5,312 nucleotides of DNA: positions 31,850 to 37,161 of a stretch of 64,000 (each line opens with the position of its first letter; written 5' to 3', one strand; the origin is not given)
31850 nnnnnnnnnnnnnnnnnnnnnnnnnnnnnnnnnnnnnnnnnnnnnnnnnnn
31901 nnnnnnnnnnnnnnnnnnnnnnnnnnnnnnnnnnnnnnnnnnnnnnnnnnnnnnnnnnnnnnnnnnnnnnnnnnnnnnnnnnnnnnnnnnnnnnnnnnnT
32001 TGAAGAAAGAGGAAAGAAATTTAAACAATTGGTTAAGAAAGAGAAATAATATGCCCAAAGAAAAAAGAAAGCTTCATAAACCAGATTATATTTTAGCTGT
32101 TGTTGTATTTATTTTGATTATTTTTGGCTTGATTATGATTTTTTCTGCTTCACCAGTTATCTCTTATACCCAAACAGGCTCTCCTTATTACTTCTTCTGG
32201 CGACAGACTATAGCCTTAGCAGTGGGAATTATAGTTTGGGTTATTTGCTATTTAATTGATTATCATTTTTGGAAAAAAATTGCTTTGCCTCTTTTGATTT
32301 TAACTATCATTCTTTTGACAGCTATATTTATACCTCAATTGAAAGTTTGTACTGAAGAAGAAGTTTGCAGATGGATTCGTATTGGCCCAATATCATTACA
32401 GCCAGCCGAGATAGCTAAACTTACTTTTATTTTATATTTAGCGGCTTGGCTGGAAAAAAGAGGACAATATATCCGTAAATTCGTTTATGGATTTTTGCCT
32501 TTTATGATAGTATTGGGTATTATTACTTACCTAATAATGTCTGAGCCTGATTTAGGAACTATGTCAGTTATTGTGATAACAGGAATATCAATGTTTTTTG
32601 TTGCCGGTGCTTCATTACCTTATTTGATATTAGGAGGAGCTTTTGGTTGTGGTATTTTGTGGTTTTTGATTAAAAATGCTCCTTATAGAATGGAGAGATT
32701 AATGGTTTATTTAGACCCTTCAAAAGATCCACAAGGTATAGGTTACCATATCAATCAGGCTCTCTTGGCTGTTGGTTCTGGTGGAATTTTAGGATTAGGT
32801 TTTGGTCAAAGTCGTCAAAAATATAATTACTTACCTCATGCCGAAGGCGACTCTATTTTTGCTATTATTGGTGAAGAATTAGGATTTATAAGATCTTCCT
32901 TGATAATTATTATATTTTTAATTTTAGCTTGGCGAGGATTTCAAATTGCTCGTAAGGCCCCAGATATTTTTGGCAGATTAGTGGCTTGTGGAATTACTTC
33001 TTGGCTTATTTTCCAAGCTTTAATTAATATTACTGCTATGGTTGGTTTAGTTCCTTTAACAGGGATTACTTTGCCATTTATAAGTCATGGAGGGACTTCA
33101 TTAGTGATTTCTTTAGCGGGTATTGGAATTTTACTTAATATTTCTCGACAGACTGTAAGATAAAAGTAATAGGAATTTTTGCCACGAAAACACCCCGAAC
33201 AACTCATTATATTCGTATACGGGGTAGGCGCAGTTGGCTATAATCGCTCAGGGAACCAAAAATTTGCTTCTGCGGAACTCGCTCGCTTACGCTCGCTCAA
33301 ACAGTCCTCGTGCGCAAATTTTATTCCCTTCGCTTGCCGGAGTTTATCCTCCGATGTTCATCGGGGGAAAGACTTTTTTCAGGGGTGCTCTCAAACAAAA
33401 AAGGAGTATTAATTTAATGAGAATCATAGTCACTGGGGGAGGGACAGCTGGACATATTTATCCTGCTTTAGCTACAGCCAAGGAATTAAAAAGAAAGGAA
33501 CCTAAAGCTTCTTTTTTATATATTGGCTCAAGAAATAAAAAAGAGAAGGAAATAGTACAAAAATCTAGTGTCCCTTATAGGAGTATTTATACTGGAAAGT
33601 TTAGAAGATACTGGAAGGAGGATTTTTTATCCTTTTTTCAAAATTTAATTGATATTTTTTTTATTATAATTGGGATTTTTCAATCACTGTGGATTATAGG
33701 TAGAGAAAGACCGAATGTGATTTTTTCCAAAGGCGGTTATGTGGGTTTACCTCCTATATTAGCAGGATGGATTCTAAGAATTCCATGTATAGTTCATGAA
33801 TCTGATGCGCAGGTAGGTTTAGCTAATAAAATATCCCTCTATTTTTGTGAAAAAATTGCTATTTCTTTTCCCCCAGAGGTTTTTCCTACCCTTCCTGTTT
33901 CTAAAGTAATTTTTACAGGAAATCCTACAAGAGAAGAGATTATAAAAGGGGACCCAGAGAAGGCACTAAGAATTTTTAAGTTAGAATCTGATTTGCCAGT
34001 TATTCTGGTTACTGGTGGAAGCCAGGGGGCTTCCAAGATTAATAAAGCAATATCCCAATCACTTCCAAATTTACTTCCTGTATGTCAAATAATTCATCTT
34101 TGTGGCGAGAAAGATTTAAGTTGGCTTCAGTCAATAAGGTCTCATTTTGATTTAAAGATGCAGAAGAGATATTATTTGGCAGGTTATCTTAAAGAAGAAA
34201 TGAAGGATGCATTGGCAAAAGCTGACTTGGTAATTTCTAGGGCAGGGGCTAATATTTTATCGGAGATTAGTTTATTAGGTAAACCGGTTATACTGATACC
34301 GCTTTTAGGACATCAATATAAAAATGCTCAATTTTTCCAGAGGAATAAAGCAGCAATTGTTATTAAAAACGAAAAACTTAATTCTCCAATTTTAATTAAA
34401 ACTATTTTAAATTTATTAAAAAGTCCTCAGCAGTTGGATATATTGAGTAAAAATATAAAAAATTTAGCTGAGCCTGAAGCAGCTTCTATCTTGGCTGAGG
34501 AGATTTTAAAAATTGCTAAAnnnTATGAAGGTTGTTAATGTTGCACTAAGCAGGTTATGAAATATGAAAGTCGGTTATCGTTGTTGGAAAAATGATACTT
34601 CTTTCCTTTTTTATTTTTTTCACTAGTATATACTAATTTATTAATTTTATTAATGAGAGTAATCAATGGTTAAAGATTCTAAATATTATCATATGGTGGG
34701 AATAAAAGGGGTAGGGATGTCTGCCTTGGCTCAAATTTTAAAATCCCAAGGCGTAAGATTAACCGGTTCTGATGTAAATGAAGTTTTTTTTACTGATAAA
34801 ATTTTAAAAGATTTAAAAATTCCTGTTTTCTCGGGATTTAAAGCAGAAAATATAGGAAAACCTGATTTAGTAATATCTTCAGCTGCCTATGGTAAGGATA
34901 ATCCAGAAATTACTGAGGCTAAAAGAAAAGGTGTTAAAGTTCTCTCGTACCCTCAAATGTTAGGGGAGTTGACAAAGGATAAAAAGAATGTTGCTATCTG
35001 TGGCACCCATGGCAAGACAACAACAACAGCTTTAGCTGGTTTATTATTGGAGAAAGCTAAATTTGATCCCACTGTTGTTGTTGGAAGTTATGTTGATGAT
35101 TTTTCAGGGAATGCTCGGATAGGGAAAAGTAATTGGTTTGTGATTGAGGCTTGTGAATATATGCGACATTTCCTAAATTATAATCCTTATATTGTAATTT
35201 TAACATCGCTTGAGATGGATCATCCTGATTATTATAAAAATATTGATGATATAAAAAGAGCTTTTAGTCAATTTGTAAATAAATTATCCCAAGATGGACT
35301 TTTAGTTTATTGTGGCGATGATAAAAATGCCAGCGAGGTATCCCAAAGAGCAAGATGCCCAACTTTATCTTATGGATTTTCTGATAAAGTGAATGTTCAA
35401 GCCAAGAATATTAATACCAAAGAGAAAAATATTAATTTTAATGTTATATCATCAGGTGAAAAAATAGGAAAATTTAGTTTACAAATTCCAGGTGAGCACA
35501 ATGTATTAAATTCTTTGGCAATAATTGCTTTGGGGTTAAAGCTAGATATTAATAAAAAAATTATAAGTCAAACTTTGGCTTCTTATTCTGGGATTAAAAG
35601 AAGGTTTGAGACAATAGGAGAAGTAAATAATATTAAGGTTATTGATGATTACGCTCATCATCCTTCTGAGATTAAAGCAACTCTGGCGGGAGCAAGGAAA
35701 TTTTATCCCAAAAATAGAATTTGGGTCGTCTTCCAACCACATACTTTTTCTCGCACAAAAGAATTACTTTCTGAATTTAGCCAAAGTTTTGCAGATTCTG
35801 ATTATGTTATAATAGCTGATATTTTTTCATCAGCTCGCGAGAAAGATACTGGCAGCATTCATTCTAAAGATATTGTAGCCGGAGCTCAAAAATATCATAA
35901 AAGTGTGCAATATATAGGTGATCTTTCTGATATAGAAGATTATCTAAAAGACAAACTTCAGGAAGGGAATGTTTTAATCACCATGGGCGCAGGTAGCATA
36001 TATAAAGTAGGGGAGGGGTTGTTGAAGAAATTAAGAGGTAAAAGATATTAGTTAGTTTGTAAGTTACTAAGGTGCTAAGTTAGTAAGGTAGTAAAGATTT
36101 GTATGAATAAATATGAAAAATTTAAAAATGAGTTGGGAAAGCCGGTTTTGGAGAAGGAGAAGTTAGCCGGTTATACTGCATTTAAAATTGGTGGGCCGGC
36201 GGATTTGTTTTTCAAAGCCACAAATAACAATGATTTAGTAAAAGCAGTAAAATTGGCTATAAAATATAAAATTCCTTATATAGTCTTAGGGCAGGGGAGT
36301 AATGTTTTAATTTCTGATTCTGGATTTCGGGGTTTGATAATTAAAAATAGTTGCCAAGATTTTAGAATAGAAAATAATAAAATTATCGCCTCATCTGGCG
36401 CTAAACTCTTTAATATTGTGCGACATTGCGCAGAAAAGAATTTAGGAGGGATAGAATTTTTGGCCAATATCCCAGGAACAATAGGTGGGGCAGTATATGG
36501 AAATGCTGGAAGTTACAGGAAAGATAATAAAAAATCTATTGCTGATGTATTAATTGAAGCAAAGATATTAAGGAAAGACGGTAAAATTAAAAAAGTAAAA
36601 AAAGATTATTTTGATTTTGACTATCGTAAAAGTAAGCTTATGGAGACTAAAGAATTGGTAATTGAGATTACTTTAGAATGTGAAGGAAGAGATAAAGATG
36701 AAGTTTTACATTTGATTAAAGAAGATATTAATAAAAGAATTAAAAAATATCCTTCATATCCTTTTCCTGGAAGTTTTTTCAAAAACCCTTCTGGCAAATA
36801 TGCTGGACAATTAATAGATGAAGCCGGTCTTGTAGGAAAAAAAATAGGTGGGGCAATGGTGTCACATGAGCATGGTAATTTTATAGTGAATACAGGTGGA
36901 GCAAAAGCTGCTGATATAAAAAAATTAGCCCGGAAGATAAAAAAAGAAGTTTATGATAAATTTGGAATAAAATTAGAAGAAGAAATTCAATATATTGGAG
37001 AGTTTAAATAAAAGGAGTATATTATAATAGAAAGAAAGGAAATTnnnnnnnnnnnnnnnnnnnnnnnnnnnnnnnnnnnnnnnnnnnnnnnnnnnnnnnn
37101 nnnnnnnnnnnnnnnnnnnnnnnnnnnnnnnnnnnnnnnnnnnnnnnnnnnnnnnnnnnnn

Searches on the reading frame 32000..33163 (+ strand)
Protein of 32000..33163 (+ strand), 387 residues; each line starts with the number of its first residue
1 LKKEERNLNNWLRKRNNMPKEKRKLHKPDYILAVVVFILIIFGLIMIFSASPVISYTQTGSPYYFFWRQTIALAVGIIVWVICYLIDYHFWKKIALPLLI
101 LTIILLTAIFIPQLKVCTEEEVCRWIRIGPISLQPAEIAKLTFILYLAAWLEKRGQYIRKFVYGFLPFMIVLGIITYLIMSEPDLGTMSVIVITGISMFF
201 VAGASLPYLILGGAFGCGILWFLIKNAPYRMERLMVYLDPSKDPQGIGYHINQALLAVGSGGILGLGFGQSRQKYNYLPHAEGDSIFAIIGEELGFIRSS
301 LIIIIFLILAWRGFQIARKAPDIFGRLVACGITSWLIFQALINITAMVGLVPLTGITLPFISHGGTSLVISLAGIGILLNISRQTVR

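Call 74: search_protein_families(library=pfam, proteins=[window:32000-33163:+], max_evalue=0.0001)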
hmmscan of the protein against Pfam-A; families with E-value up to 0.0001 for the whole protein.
window:32000-33163:+ (387 aa): 1 family
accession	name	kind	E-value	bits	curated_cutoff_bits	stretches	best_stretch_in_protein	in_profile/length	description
PF01098.24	FTSW_RODA_SPOVE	-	2.5e-102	343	26.4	1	32-385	4-354/356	Cell cycle protein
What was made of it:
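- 32000..33163 (+): ftsW, upstream of Y. Pfam FTSW_RODA_SPOVE, E = 2.5e-102 (call 74).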

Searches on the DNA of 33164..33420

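Call 80: search_rna_families(source=window, start=33164, end=33420, threshold=evalue, max_evalue=10, show_alignments=2)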
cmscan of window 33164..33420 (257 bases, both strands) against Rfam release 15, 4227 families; matches with E-value up to 10: 2.
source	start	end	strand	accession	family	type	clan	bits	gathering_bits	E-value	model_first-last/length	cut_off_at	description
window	33340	33377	+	RF03217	mir-3167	Gene; miRNA;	-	19.2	86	0.49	1-59/59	no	mir-3167 microRNA precursor family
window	33341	33378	+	RF02838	Ref55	Gene; sRNA;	-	19.2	43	2.3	15-53/54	no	Enterococcus sRNA 55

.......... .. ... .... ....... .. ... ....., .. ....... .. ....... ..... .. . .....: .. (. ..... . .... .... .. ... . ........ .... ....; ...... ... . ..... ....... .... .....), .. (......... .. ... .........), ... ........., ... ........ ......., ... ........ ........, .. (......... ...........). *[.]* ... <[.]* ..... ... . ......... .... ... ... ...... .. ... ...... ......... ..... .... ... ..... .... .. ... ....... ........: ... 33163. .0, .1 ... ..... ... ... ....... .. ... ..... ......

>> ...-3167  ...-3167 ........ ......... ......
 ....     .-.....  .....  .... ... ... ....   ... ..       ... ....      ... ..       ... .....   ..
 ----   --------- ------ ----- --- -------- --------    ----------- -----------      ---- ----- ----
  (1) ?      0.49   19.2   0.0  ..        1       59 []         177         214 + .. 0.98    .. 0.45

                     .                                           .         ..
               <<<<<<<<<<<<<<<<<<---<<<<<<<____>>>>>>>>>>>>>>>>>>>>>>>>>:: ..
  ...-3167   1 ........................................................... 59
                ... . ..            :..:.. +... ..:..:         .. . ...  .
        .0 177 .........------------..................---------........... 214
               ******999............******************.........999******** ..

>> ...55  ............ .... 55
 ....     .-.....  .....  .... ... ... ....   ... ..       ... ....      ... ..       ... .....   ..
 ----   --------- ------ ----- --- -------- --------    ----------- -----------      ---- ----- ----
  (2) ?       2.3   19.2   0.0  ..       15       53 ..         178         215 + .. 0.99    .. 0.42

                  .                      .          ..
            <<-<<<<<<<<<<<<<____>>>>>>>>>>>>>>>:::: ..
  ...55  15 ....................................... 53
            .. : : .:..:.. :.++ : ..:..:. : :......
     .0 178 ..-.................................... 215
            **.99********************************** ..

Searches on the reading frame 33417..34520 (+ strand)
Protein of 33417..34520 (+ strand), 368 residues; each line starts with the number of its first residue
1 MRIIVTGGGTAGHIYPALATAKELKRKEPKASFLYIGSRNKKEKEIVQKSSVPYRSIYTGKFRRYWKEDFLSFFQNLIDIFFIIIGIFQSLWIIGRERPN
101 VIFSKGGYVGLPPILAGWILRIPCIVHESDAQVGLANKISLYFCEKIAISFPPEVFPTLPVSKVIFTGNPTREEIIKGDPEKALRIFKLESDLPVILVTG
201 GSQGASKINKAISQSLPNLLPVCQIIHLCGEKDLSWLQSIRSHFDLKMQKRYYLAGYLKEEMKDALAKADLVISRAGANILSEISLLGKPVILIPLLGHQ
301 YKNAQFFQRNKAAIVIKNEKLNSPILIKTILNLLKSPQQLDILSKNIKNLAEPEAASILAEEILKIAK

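Call 63: find_homologous_proteins(query=window:33417-34520:+, max_evalue=1e-40)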
Query window:33417-34520:+ (368 aa): 5534 proteins with E <= 1e-40 among 8000 candidates; the best 120 are listed.
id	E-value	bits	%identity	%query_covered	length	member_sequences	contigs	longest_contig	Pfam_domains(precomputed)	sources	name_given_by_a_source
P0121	8.7e-176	602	74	100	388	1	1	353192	PF04101.23,PF03033.27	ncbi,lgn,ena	-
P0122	6.7e-162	557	100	71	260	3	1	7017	PF04101.23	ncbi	-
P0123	7.7e-160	550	67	100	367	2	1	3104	PF04101.23,PF03033.27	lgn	-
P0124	1.5e-103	365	49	100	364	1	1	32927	PF04101.23,PF03033.27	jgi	jgi:UDP-N-acetylglucosamine--N-acetylmuramyl-(pentapeptide) pyrophosphoryl-undecaprenol N-acetylgluc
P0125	3.2e-102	360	51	99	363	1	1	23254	PF04101.23,PF03033.27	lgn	-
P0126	1.7e-101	358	51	99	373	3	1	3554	PF04101.23,PF03033.27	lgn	-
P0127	1.6e-99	351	49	100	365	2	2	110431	PF00201.25,PF04101.23,PF03033.27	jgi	-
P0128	1.6e-95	338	49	100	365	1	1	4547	PF04101.23,PF03033.27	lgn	-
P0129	1.0e-94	336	46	100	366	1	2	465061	PF00201.25,PF04101.23,PF03033.27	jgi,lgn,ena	-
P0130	4.1e-91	324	46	100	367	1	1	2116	PF00534.27,PF04101.23,PF03033.27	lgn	-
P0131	2.7e-90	321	46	100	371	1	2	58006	PF04101.23,PF03033.27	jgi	-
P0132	6.0e-90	320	48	100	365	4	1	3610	PF04101.23,PF03033.27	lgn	-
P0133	2.4e-88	315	47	100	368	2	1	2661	PF04101.23,PF03033.27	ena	-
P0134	2.9e-88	314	44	100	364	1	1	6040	PF04101.23,PF02684.22,PF03033.27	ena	-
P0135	3.0e-87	311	43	100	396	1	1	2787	PF04101.23,PF03033.27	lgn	-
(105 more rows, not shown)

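Call 64: find_encoding_contigs(protein=P0123, flank=10000, max_places=3)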
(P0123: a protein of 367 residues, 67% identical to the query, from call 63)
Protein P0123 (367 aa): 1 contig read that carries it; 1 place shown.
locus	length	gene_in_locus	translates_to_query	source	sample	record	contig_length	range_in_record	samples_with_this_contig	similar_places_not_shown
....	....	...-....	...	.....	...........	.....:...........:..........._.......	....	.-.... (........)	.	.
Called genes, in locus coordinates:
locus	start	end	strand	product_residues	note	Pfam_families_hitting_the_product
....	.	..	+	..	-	?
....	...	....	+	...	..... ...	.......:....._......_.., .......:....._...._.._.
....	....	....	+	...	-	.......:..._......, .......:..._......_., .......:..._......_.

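Call 65: find_encoding_contigs(protein=P0122, flank=10000, max_places=4)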
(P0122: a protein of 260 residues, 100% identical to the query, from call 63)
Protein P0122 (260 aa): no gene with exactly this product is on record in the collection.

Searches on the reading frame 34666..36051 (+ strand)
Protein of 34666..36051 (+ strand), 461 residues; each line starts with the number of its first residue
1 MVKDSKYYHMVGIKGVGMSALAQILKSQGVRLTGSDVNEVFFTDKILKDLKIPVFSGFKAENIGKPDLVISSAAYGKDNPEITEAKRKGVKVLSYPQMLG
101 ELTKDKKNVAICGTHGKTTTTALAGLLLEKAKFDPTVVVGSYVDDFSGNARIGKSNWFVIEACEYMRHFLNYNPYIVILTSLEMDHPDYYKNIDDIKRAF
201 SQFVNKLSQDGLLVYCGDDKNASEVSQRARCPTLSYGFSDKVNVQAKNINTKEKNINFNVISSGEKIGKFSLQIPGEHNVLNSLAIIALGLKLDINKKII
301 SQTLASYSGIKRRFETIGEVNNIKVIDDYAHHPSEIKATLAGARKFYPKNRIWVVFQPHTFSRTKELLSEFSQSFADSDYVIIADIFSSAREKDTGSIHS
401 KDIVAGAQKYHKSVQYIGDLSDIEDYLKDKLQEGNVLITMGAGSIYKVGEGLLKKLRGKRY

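Call 73: search_protein_families(library=pfam, proteins=[window:34666-36051:+], max_evalue=0.0001)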
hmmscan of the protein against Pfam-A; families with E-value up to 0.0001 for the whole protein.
window:34666-36051:+ (461 aa): 3 families
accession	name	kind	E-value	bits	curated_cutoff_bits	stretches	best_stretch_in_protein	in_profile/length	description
PF08245.18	Mur_ligase_M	-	2.7e-29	103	24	1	111-289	1-199/200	Mur ligase middle domain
PF02875.26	Mur_ligase_C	-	7.7e-24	85.4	28.4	1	312-443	1-127/127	Mur ligase, glutamate ligase domain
PF01225.30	Mur_ligase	-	1e-22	80.8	21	1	8-106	2-94/95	Mur ligase family, catalytic domain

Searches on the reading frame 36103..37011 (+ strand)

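Call 73: search_protein_families(library=pfam, proteins=[window:36103-37011:+], max_evalue=0.0001)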
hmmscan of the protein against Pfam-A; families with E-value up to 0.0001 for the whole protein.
window:36103-37011:+ (302 aa): 2 families
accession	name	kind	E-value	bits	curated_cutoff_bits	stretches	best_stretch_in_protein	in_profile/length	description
PF02873.21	MurB_C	-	8e-32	109.8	27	1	204-298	5-99/99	UDP-N-acetylenolpyruvoylglucosamine reductase, C-terminal domain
PF01565.28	FAD_binding_4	-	3.9e-22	78.9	26.4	1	34-165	2-138/139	FAD binding domain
